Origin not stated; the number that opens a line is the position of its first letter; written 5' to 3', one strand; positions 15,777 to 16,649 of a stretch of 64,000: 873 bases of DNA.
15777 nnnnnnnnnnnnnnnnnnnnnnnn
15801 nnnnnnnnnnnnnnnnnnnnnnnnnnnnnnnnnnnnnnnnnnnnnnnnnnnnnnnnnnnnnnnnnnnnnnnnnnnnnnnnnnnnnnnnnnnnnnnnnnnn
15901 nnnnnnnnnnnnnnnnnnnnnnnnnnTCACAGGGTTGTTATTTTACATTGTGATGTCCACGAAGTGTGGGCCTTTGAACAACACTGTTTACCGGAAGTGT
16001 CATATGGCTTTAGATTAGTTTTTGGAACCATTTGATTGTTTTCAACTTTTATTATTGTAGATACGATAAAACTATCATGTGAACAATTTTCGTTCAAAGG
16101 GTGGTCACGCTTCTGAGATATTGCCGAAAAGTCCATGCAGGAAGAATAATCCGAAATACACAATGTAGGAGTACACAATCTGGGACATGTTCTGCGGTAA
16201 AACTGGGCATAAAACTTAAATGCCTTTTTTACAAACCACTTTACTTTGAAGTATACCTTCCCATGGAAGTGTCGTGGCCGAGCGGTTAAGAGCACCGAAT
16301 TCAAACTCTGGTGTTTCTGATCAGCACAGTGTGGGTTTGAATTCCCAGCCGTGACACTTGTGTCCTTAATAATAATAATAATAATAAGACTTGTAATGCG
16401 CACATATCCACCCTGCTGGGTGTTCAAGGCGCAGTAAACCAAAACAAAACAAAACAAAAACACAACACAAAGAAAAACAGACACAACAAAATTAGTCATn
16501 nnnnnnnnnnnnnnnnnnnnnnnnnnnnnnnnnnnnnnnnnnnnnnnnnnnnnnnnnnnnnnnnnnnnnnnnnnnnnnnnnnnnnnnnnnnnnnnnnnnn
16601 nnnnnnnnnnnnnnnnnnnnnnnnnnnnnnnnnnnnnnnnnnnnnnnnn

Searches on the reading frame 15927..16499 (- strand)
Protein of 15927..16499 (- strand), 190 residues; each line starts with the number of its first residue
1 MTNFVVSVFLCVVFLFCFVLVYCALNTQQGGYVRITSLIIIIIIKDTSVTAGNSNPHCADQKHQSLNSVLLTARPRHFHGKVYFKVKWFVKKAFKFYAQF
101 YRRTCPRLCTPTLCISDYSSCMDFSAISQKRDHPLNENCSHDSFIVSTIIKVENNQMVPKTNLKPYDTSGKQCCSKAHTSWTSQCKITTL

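Call 29: find_encoding_contigs(protein=window:15927-16499:-, flank=2000, max_places=4)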
Protein window:15927-16499:- (190 aa): no gene with exactly this product is on record in the collection.
